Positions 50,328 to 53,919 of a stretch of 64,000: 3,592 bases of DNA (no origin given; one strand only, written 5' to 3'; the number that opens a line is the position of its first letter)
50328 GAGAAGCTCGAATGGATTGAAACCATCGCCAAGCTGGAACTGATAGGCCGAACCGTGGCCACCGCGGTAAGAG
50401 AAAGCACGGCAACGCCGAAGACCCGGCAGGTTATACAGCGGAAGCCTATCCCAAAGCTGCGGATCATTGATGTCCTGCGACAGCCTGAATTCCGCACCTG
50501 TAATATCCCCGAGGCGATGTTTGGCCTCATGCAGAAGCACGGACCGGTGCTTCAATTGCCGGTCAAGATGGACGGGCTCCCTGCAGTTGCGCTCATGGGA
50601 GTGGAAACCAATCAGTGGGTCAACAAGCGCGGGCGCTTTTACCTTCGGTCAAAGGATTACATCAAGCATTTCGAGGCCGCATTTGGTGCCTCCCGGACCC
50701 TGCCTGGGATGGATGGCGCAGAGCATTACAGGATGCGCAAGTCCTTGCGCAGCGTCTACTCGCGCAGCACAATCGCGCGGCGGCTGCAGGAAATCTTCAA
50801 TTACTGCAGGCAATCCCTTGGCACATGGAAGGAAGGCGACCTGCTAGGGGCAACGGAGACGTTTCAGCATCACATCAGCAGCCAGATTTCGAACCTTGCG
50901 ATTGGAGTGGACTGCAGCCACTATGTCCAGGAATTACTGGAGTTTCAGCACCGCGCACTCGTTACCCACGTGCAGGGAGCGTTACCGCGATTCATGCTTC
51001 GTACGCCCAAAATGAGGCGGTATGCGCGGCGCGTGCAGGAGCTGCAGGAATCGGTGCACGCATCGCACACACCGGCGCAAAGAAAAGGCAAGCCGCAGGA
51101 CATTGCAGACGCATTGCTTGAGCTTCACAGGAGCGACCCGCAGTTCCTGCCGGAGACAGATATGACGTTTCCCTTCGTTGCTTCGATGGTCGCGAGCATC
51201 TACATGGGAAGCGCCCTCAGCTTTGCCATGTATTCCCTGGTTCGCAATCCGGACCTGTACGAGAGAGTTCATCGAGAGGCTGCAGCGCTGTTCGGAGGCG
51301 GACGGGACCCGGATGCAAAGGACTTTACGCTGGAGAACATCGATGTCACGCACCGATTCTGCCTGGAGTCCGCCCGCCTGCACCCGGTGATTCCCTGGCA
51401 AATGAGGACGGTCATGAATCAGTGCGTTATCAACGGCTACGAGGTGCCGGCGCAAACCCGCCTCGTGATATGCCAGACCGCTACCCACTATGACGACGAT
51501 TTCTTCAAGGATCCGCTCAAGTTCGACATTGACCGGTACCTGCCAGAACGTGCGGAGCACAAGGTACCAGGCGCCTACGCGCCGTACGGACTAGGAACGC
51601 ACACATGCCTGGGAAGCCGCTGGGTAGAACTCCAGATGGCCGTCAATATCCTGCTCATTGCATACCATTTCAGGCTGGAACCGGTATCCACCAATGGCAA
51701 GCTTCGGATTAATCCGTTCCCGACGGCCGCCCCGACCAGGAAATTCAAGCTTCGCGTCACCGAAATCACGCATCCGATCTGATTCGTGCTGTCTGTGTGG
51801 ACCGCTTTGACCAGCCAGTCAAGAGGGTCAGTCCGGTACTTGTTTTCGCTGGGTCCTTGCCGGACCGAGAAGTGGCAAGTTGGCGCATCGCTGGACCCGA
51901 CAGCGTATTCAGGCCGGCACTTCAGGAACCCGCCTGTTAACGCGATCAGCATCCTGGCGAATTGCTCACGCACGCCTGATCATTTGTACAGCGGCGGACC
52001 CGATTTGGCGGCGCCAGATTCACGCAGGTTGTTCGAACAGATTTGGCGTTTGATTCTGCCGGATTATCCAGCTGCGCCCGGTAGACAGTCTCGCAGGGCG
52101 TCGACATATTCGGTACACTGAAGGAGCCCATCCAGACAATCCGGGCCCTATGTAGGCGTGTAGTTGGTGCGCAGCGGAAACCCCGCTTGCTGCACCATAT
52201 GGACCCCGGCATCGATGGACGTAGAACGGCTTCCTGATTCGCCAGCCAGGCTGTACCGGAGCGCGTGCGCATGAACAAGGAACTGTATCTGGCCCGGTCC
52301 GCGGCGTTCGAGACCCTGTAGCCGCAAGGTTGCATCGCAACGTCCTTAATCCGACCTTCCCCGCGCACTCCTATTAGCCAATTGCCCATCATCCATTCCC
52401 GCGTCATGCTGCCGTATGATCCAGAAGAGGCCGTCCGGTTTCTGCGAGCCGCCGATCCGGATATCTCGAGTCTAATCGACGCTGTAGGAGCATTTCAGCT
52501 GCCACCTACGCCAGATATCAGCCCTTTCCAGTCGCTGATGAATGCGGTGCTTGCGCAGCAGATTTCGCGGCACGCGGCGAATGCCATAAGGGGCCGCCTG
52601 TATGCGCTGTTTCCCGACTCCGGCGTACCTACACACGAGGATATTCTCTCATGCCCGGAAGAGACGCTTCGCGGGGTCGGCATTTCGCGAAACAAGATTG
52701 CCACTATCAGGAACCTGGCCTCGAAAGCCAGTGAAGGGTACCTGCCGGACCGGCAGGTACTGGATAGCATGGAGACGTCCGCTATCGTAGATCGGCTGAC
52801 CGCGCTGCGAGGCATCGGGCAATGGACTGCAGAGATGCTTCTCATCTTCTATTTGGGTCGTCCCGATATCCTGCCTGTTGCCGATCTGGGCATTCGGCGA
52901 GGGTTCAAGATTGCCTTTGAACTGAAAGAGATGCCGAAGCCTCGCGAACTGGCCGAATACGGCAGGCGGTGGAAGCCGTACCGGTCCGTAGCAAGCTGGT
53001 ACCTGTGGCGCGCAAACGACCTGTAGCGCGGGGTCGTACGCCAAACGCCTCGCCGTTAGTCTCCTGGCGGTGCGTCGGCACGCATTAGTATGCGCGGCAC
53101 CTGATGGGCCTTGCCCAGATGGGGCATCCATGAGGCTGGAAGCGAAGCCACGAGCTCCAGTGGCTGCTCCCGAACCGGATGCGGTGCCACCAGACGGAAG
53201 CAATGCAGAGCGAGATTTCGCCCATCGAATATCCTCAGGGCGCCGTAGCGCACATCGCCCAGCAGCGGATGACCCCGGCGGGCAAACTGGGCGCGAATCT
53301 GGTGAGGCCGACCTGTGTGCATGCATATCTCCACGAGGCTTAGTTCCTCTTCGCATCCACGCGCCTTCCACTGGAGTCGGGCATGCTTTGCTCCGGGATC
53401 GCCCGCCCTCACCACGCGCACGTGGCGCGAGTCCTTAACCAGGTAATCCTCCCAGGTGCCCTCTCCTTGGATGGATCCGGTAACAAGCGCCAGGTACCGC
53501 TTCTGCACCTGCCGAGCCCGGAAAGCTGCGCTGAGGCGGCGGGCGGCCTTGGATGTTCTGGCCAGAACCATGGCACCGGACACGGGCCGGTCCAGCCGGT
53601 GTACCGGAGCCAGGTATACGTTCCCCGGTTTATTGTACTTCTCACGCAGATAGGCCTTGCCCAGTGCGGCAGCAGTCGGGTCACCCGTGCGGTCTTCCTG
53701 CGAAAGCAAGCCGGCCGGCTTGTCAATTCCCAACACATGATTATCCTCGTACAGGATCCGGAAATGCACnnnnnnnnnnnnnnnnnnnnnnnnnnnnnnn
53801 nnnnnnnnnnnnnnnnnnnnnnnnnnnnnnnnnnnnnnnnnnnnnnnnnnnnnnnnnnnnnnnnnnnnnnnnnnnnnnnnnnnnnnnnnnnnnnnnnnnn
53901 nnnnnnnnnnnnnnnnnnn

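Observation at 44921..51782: ERG6/SMT-type sterol C-24 methyltransferase heading a four-gene lipid-tailoring block (SMT, Rieske oxygenase, FAD oxidoreductase, GPP34-P450)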

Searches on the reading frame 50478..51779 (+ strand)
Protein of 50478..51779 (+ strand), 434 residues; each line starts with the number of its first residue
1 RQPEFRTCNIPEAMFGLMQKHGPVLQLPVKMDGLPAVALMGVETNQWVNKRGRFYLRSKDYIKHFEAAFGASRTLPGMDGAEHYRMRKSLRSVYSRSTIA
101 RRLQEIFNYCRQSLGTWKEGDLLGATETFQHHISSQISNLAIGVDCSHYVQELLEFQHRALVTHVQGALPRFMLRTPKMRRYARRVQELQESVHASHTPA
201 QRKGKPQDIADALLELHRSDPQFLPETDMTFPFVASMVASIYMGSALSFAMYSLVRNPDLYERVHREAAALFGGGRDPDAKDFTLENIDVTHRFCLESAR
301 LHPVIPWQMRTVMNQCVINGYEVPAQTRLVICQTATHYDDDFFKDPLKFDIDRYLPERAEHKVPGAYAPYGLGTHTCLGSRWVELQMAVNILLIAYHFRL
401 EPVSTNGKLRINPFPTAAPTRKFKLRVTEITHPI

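Call 95: search_solved_structures(query=window:50478-51779:+, max_evalue=1e-10, show_alignments=4)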
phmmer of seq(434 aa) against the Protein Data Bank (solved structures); distinct sequences matched with E-value up to 1e-10: 55.
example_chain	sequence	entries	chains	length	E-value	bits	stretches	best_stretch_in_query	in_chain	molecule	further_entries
7jj1_A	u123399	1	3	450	8.6e-19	70.7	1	113-401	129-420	Cytochrome P450 51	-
6mi0_A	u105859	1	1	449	8.6e-19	70.7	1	113-401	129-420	Cytochrome P450 51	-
6mcw_A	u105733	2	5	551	1.5e-18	69.9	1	113-401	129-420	Cytochrome P450 51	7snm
7wzl_A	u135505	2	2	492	5.9e-18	67.9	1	242-404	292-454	Putative cytochrome P450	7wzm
3dbg_A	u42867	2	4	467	4.7e-17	64.9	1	169-411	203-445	Putative cytochrome P450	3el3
3k9v_A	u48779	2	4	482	2.2e-16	62.7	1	207-398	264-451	1,25-dihydroxyvitamin D(3) 24-hydroxylase, mitochondrial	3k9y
4uhi_A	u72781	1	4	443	8.2e-16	60.9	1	162-399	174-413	STEROL 14-ALPHA DEMETHYLASE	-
3jus_A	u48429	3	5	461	8.2e-16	60.8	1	162-399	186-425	Lanosterol 14-alpha demethylase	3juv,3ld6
2q9f_A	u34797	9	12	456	8.3e-16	60.8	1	85-403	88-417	Cytochrome P450 46A1 | Cholesterol 24-hydroxylase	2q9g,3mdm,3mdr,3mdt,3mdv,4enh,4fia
4uhl_A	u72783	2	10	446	8.3e-16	60.8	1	162-399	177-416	STEROL 14-ALPHA DEMETHYLASE | Lanosterol 14-alpha demethylase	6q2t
8yqo_A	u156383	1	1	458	8.8e-16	60.7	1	162-399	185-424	Lanosterol 14-alpha demethylase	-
9bat_A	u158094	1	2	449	8.9e-16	60.7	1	164-399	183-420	Lanosterol 14-alpha demethylase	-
7lrl_A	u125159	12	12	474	9.4e-16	60.7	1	85-403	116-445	Cholesterol 24-hydroxylase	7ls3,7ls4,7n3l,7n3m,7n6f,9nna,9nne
7f3w_A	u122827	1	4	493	1.2e-15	60.3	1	200-429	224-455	cytochrome P450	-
7kvk_A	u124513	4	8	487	1.6e-15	59.9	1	243-404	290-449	Cytochrome P450 3A4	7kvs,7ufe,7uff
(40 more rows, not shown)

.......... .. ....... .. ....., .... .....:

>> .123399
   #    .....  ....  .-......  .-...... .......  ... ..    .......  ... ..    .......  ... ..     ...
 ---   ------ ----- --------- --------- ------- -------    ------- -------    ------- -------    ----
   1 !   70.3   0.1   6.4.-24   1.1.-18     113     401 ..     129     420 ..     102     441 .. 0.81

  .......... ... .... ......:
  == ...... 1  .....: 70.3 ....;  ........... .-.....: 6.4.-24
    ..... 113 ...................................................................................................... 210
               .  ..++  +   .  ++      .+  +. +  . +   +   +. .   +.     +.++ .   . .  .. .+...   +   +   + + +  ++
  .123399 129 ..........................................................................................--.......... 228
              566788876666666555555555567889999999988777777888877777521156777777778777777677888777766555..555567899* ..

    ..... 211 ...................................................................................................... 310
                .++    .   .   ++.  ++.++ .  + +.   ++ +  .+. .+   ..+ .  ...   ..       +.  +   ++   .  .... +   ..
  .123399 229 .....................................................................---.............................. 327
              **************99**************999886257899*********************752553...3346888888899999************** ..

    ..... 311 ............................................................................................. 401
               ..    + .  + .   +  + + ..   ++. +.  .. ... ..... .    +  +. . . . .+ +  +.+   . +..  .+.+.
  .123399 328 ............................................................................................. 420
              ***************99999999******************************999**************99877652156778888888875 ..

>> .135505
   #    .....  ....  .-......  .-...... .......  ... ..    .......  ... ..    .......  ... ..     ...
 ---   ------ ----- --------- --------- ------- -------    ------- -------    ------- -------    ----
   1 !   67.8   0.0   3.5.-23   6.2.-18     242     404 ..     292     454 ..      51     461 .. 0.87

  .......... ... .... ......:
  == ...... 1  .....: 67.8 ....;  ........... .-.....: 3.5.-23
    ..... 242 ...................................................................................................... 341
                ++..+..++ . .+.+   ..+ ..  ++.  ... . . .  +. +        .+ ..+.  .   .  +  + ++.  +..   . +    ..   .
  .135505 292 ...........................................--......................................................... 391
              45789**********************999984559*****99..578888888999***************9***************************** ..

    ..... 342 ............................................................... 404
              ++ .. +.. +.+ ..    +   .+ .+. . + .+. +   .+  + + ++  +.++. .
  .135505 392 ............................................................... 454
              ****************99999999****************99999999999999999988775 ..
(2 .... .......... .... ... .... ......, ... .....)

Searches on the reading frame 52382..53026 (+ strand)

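Call 94: search_protein_families(library=pfam, proteins=[window:52382-53026:+], max_evalue=0.0001)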
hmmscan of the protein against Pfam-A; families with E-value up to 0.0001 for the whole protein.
window:52382-53026:+ (214 aa): 1 family
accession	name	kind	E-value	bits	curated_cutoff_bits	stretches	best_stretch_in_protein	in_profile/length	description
PF00730.31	HhH-GPD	-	1e-14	55.2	26.2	1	54-197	2-106/108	HhH-GPD superfamily base excision DNA repair protein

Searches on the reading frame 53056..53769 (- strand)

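Call 94: search_protein_families(library=pfam, proteins=[window:53056-53769:-], max_evalue=0.0001)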
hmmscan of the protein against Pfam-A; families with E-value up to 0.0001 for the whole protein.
window:53056-53769:- (237 aa): 1 family
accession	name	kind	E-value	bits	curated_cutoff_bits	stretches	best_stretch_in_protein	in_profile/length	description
PF00849.27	PseudoU_synth_2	-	4.2e-32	111.9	26.8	1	12-163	2-151/152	RNA pseudouridylate synthase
